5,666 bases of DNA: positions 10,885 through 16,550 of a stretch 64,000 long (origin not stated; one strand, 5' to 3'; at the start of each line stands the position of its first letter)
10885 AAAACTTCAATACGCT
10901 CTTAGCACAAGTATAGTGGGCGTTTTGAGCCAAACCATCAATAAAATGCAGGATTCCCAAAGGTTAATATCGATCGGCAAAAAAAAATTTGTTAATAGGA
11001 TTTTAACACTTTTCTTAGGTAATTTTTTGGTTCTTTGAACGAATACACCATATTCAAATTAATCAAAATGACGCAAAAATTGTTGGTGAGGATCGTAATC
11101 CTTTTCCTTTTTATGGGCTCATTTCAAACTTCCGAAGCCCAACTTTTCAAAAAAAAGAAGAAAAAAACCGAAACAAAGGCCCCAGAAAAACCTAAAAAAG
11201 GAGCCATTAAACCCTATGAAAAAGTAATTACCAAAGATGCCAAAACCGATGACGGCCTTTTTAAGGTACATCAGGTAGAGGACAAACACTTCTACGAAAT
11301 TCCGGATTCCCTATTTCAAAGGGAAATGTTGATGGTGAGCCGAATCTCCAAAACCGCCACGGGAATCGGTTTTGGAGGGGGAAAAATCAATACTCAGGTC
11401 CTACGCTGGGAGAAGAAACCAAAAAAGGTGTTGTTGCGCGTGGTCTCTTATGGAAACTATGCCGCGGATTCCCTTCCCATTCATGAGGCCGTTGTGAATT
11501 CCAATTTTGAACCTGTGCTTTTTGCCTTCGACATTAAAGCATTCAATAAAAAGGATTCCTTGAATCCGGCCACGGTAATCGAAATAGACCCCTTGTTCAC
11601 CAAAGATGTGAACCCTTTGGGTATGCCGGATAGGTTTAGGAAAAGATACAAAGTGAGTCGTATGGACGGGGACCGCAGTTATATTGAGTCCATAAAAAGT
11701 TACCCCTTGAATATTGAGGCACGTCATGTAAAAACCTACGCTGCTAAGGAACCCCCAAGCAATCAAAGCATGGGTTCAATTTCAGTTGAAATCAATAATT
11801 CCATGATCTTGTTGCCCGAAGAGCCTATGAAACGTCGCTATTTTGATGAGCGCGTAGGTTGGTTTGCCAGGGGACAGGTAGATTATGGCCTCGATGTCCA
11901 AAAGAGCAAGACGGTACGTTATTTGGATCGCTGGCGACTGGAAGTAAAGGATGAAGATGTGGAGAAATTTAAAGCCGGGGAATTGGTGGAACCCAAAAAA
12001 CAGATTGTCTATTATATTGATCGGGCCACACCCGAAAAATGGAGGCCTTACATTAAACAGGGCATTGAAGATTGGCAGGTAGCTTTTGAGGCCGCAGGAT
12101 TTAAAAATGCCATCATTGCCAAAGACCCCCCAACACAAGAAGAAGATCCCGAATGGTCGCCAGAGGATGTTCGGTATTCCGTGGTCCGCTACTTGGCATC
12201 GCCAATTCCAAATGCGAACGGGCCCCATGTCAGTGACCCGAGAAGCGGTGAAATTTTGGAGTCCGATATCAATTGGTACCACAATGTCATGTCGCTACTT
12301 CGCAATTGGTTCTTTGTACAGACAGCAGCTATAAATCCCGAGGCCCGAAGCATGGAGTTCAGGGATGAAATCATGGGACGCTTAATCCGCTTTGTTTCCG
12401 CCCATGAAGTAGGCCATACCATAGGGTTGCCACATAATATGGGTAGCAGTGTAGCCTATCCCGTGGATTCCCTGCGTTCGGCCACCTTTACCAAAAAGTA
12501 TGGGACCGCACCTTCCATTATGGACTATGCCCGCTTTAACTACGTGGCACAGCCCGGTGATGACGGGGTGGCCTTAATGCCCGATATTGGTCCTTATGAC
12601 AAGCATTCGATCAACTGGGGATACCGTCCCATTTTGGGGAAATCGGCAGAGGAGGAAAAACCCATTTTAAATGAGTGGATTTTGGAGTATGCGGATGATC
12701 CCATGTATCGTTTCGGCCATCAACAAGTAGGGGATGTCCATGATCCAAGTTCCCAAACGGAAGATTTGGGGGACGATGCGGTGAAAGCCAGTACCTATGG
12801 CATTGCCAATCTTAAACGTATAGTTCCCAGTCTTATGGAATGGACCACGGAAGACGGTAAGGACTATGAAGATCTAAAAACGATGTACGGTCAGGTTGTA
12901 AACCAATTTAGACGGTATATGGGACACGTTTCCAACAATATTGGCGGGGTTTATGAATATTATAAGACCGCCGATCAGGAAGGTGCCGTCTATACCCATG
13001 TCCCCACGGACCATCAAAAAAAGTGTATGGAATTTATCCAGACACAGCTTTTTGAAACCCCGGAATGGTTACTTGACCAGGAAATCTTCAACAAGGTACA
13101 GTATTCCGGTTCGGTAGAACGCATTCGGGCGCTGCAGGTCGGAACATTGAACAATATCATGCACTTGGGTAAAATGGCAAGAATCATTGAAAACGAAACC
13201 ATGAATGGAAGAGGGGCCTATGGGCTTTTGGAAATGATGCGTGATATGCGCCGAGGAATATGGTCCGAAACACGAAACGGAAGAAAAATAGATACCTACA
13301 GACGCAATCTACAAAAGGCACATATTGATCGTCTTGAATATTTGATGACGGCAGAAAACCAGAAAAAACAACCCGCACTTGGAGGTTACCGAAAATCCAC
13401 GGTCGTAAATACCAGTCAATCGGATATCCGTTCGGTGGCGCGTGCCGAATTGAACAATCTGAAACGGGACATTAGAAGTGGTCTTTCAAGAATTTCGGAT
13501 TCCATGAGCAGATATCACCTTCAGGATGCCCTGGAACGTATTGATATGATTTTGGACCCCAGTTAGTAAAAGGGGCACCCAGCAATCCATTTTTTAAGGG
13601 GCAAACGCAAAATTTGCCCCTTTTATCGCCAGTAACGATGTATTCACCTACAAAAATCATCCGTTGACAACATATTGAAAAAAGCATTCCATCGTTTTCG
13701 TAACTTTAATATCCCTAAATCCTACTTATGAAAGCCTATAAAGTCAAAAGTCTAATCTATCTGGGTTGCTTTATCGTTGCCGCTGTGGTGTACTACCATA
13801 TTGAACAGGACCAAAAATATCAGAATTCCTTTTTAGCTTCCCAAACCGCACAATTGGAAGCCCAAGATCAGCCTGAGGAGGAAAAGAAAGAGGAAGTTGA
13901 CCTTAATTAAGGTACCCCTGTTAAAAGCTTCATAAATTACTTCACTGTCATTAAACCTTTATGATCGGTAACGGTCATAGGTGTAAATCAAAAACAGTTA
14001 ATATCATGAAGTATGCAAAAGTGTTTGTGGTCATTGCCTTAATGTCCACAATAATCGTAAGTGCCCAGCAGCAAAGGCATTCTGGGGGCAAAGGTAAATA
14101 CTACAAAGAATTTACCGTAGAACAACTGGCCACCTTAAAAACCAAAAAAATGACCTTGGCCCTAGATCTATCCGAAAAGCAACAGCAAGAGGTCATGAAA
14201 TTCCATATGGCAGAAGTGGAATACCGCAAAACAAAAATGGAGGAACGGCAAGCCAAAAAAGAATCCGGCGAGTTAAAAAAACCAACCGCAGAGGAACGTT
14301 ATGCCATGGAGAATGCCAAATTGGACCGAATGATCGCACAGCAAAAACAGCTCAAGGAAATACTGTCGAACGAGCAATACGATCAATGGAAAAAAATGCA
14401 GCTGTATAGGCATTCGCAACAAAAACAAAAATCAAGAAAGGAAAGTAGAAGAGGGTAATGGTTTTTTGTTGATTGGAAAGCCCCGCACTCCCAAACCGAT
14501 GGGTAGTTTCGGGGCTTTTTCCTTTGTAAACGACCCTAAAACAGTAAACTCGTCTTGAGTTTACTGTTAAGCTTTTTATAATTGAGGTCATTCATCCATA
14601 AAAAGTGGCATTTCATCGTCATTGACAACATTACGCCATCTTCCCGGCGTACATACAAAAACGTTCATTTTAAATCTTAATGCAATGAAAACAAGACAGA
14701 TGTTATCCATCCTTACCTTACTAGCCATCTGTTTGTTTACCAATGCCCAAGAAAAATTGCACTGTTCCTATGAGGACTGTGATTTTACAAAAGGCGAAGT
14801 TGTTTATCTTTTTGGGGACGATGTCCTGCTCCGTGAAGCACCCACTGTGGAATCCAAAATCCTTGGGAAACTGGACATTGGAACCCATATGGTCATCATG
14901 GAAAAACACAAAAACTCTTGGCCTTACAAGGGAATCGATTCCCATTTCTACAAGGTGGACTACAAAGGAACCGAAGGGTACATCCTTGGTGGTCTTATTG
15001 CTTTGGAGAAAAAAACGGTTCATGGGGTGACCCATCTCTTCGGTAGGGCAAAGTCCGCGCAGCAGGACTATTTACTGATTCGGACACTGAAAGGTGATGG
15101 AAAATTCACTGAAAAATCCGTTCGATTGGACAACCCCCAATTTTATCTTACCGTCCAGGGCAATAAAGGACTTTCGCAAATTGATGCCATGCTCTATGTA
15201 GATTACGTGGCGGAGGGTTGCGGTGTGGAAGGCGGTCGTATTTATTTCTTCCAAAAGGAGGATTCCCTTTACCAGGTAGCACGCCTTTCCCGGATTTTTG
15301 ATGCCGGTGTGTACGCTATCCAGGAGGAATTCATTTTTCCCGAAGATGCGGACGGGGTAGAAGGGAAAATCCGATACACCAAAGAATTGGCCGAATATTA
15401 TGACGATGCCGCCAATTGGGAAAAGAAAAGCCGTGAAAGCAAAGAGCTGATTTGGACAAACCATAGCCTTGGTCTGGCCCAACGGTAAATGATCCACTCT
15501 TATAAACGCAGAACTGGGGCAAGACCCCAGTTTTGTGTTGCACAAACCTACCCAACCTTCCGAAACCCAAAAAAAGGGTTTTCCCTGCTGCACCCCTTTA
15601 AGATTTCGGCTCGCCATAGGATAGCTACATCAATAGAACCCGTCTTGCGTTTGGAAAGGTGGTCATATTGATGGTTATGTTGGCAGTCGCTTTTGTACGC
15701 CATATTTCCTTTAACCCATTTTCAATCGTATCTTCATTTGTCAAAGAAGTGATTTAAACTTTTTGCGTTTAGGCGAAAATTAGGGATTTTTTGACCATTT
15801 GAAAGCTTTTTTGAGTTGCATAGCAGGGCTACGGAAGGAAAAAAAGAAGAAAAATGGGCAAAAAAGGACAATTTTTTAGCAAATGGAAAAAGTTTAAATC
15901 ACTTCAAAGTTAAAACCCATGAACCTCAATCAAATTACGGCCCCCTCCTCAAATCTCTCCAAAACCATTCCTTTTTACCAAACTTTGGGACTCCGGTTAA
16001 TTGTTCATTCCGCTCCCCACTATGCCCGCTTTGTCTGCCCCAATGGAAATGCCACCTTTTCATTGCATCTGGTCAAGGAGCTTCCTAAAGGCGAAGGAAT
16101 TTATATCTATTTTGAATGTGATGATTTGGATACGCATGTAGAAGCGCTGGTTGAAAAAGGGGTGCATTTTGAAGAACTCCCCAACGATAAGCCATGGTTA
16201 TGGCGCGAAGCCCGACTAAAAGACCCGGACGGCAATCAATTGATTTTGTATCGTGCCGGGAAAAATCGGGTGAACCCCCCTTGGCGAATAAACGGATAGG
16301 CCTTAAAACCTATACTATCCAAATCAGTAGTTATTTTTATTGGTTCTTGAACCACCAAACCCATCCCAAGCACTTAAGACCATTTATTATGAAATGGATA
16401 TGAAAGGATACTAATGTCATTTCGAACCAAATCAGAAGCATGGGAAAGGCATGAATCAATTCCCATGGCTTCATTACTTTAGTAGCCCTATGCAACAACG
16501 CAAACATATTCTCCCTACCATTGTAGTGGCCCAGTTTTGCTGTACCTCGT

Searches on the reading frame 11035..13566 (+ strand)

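Call 12: search_protein_families(library=pfam, proteins=[window:11035-13566:+])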
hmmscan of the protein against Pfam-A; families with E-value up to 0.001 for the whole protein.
window:11035-13566:+ (843 aa): 3 families
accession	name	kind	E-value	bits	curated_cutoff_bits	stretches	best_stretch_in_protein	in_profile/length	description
PF16313.11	DUF4953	-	1.7e-126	422.1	24.2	1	440-748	2-315/316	Met-zincin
PF17148.9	DUF5117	-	2.3e-62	210.6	27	1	115-305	1-189/189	Domain of unknown function (DUF5117)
PF17162.9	DUF5118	-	9.1e-24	83.4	27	1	59-107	2-50/50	Domain of unknown function (DUF5118)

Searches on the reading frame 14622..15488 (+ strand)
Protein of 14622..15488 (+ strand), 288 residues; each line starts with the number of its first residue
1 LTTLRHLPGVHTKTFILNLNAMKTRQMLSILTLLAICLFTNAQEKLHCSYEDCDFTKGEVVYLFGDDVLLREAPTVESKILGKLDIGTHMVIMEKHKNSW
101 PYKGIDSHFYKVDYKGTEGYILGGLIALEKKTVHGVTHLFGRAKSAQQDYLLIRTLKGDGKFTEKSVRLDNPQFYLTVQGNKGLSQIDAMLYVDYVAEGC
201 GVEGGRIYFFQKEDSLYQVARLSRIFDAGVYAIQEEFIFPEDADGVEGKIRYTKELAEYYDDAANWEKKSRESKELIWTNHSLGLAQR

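Call 12: search_protein_families(library=pfam, proteins=[window:14622-15488:+])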
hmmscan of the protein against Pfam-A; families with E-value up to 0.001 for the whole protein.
window:14622-15488:+ (288 aa): 1 family
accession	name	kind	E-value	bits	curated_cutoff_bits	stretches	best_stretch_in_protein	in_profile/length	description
PF08239.17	SH3_3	-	6.2e-07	30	27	1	70-126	5-53/54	Bacterial SH3 domain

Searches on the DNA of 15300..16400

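Call 9: search_rna_families(source=window, start=15300, end=16400, threshold=evalue, max_evalue=10)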
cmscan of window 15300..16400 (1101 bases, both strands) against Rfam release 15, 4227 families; matches with E-value up to 10: 9.
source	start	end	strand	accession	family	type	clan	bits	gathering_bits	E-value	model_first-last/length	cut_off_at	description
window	15746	15905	+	RF00885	MIR821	Gene; miRNA;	-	23.8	249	0.053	57-219/275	no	MIR821 microRNA precursor family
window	15749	15900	-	RF04127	MIR8007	Gene; miRNA;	-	23.5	195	0.058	1-226/226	no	MIR8007 microRNA precursor family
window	15745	15907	+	RF04174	MIR4208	Gene; miRNA;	-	21.7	140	1.6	1-191/191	no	MIR4208 microRNA precursor family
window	15707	15807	-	RF02414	rli60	Gene; sRNA;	-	20.1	60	8.6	1-191/191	no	Listeria sRNA rli60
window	15733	15925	+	RF04127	MIR8007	Gene; miRNA;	-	19.6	195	0.47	1-226/226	no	MIR8007 microRNA precursor family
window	15871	15936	-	RF01159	snoU18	Gene; snRNA; snoRNA; CD-box;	CL00047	18.1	47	5.9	1-71/71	no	Small nucleolar RNA U18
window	15628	15681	+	RF04344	Plastid-psbA-3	Cis-reg;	CL00153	16.2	48.4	9.4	1-57/57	no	Plastid-psbA-3 3UTR RNA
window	15746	15905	+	RF04128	MIR8562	Gene; miRNA;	-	14.1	211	9.6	14-229/242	no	MIR8562 microRNA precursor family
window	15323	15350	-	RF01962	RMST_1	Gene; lncRNA;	-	12.1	40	6.8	1-61/61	no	Rhabdomyosarcoma 2 associated transcript conserved region 1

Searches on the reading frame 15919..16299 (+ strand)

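Call 12: search_protein_families(library=pfam, proteins=[window:15919-16299:+])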
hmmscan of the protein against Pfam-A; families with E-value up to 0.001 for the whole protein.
window:15919-16299:+ (126 aa): 2 families
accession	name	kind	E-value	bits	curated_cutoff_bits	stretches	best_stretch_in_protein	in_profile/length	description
PF00903.31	Glyoxalase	-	2.2e-11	44.7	20.6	1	3-108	2-119/121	Glyoxalase/Bleomycin resistance protein/Dioxygenase superfamily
PF12681.13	Glyoxalase_2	-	0.00016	22.1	30.1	1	57-107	59-110/118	Glyoxalase-like domain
